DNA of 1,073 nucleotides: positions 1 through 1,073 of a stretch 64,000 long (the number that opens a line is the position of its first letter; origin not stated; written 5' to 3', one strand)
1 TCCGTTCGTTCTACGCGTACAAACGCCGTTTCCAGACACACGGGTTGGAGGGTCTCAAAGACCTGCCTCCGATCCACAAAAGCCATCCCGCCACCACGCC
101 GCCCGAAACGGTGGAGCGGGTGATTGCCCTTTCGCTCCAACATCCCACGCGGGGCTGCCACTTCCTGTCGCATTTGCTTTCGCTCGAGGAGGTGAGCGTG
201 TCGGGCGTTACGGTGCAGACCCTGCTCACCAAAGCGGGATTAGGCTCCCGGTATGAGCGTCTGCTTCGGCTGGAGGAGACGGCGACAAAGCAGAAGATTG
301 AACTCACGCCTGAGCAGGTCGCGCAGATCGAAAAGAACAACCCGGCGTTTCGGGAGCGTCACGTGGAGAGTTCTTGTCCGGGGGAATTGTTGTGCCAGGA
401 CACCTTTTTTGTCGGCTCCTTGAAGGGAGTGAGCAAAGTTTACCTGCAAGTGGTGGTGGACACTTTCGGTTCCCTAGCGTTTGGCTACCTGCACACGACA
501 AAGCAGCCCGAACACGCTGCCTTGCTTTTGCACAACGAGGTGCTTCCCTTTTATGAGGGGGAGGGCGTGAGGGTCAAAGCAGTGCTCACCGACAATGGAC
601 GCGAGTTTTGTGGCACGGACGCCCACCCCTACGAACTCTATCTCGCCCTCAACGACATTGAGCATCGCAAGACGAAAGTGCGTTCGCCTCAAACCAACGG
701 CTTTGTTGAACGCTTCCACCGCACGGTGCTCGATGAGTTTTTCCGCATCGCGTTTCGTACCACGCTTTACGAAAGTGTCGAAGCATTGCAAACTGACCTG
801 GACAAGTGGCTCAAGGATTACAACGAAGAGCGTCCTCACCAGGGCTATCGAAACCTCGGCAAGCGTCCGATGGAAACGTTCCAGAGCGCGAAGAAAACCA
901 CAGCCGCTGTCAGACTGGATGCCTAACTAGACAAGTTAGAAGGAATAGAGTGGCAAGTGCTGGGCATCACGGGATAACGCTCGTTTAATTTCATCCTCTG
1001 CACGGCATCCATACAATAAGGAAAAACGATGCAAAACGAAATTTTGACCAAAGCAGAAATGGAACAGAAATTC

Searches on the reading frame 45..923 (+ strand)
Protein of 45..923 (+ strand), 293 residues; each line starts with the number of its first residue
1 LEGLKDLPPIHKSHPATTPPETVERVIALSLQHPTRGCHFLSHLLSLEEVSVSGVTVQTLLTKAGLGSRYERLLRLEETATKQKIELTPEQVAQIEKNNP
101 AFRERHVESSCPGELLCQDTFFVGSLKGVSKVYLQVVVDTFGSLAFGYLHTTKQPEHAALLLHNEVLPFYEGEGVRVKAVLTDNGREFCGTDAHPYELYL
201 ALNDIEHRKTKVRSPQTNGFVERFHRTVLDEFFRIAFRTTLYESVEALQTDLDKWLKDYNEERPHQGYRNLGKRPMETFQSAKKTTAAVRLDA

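Call 57: search_protein_families(library=pfam, proteins=[window:45-923:+], max_evalue=0.00001)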
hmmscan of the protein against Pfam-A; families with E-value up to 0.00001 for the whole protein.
window:45-923:+ (293 aa): 2 families
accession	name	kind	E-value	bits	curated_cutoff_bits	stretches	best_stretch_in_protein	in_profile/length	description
PF13683.12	rve_3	-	8.9e-16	57.8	26.5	1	204-270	2-64/67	Integrase core domain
PF00665.32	rve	-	4.4e-10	40.2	32.6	1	110-215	2-102/102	Integrase core domain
